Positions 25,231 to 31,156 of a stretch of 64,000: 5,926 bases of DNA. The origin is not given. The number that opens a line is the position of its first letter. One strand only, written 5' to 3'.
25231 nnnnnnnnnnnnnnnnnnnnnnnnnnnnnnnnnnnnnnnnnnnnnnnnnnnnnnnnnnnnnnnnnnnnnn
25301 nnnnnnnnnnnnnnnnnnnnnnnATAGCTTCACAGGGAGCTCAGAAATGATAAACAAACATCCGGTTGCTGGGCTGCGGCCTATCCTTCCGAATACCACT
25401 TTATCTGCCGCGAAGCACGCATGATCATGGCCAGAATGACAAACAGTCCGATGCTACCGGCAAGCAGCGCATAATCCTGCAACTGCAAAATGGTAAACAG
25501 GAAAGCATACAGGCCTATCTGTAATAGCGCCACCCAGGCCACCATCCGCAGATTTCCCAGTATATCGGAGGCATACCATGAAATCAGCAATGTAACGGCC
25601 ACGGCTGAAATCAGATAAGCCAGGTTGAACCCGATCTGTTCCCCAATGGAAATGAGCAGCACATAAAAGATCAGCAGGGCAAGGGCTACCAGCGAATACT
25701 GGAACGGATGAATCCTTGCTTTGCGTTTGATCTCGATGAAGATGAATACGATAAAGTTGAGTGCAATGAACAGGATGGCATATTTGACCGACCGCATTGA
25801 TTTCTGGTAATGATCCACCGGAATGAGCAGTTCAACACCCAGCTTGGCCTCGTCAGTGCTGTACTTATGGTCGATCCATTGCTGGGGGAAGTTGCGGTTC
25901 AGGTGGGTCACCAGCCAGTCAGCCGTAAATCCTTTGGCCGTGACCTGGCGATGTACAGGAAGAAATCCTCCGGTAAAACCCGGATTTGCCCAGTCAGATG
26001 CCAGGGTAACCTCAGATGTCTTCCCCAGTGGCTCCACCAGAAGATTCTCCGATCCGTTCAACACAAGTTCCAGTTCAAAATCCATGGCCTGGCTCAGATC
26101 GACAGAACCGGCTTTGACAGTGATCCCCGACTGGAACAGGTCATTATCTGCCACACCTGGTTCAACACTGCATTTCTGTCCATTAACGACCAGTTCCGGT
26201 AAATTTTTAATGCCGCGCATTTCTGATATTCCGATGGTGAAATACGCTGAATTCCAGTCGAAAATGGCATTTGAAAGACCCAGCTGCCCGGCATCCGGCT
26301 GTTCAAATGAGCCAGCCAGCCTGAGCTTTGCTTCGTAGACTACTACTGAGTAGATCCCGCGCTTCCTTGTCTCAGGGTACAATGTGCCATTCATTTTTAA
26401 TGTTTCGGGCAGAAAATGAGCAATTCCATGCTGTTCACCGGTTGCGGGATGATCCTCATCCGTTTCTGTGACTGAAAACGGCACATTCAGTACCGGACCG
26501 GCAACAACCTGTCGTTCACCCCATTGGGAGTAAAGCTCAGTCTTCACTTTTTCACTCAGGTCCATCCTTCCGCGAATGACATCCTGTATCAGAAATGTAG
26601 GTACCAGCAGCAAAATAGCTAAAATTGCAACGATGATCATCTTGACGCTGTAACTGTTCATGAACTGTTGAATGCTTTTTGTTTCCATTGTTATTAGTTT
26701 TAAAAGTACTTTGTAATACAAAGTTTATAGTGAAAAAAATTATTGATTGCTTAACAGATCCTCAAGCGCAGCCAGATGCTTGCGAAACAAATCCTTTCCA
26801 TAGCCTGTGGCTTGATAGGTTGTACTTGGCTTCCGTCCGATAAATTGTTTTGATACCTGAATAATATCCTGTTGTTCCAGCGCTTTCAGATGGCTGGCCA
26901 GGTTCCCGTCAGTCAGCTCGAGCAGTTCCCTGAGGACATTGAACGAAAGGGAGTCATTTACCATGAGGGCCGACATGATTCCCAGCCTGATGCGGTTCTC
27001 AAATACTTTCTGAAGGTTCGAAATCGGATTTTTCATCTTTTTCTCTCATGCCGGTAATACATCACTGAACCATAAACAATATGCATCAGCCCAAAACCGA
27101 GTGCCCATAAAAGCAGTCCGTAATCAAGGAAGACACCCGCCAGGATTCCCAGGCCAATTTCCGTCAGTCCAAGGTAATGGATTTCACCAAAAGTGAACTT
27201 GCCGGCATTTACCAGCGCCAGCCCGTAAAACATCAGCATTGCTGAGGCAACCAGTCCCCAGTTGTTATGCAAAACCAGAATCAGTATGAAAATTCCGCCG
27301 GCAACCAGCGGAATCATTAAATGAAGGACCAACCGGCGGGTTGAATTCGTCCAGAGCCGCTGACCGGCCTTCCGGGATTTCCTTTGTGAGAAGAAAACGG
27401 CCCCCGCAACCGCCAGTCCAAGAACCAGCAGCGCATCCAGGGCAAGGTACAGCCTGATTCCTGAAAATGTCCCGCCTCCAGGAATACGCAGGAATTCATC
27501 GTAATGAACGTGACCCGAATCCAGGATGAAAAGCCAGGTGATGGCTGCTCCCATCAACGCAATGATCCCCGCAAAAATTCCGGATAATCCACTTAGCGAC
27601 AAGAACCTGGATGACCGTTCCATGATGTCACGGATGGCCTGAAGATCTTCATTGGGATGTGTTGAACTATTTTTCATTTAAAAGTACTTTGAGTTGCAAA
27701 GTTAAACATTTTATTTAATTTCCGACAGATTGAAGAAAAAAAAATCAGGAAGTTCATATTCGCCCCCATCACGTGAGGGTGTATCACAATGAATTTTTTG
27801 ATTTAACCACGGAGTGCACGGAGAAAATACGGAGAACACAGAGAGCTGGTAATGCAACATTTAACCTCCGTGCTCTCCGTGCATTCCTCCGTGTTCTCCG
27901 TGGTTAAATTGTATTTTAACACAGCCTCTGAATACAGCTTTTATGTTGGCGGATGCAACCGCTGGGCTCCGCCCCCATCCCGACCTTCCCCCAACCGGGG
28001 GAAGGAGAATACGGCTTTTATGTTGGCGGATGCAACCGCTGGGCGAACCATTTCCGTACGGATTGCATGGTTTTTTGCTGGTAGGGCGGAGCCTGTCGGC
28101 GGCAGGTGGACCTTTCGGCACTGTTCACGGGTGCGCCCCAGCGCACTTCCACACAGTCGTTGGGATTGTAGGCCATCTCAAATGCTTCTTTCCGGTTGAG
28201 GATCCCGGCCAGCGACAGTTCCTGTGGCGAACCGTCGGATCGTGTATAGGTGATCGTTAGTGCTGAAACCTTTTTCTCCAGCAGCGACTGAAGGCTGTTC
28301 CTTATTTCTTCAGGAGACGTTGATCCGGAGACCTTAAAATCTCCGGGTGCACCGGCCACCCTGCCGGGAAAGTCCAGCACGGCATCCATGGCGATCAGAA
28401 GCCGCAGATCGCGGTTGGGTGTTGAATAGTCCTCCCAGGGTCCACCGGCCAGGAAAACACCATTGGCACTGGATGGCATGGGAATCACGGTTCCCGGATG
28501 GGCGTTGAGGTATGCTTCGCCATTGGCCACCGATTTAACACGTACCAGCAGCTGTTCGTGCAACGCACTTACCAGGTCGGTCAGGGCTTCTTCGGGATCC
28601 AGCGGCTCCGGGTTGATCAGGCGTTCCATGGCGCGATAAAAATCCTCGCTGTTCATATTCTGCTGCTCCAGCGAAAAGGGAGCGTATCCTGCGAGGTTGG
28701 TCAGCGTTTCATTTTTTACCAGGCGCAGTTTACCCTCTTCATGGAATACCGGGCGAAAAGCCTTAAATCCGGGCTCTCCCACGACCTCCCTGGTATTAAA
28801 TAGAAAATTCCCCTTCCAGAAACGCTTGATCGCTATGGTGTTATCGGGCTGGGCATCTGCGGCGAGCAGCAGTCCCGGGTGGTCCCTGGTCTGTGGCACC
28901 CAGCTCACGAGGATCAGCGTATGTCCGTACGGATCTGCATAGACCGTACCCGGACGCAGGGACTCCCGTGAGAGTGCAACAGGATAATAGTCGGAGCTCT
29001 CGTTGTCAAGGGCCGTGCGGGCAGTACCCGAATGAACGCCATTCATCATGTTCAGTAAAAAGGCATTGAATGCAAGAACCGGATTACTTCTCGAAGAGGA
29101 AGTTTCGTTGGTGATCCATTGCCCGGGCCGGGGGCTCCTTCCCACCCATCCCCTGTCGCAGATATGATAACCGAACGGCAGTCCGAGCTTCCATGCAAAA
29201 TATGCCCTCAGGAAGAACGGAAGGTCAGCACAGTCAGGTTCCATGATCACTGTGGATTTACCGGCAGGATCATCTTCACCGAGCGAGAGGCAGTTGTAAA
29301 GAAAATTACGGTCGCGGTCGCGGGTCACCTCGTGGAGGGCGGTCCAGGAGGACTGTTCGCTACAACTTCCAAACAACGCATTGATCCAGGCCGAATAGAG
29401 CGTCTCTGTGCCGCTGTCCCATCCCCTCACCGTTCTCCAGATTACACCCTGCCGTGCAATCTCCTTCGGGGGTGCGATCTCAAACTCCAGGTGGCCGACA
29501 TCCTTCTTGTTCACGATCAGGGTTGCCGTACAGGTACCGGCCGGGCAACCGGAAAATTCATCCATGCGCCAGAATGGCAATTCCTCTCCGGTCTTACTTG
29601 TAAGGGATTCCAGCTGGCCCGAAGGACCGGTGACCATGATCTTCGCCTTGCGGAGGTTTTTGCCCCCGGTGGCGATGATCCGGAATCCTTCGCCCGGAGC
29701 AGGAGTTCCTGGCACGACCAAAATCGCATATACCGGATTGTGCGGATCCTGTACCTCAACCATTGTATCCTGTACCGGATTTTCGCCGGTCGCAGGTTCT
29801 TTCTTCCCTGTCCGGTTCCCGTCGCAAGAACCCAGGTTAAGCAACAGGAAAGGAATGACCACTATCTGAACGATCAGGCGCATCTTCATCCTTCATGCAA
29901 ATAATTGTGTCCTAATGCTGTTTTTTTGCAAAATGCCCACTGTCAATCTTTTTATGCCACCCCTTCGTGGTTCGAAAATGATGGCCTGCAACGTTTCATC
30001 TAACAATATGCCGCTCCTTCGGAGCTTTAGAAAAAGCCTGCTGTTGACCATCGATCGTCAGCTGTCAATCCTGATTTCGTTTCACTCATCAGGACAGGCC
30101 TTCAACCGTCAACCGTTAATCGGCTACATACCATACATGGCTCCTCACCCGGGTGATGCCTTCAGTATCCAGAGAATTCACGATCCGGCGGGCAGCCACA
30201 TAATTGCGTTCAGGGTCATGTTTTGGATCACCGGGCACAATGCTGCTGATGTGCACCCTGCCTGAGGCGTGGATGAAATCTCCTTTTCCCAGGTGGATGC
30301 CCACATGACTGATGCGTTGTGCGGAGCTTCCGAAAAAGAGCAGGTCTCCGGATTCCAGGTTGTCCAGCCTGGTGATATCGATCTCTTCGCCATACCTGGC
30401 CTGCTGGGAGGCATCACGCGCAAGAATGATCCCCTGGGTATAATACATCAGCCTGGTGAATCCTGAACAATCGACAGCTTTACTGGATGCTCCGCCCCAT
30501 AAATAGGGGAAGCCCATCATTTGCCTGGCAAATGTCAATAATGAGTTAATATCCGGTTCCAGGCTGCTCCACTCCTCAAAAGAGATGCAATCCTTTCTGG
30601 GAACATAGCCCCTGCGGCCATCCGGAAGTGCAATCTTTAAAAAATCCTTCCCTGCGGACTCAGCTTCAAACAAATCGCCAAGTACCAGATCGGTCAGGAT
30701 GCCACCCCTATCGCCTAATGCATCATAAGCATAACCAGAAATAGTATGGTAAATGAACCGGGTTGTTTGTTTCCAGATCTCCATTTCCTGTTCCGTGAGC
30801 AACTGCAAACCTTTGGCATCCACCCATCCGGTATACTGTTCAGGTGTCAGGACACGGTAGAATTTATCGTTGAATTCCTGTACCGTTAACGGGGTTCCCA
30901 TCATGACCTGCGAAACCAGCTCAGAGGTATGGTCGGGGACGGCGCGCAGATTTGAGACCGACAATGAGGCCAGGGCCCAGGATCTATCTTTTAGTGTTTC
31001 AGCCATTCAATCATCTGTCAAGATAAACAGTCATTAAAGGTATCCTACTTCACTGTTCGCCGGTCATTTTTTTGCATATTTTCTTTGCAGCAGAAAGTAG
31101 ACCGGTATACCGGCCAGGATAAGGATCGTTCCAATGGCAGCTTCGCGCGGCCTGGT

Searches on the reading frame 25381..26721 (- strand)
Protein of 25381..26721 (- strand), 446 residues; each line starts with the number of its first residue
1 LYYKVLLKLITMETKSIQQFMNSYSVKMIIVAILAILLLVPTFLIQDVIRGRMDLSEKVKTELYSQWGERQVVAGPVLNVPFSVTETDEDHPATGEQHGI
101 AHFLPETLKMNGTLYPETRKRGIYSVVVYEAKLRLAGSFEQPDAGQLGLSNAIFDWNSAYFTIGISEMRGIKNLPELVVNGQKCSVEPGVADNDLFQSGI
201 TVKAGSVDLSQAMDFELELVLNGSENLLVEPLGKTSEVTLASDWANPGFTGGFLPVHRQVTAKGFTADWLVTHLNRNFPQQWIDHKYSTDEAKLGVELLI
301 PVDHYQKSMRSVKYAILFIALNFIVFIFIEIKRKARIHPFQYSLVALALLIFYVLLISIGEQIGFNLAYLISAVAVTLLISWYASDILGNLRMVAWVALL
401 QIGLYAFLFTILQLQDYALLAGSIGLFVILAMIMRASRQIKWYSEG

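Call 11: search_protein_families(library=pfam, proteins=[window:25381-26721:-])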
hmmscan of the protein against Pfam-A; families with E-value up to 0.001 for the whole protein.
window:25381-26721:- (446 aa): 1 family
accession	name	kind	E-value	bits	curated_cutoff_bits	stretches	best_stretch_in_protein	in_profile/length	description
PF06123.17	CreD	-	5.9e-147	490.4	23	1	24-443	2-428/428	Inner membrane protein CreD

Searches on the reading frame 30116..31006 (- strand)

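Call 7: search_protein_families(library=pfam, proteins=[window:30116-31006:-])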
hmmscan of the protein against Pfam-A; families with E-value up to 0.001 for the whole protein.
window:30116-31006:- (296 aa): 4 families
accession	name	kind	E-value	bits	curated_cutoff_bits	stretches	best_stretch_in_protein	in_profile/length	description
PF00877.26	NLPC_P60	-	1.4e-23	83.3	23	1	165-256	1-91/105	NlpC/P60 family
PF08239.17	SH3_3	-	1.1e-13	51.6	27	1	18-67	3-53/54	Bacterial SH3 domain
PF18348.7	SH3_16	-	3.7e-11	43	25.8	1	20-67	1-49/49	Bacterial dipeptidyl-peptidase Sh3 domain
PF06347.19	SH3_4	-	8.6e-05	22.7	24.1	1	19-64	6-51/56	Bacterial SH3 domain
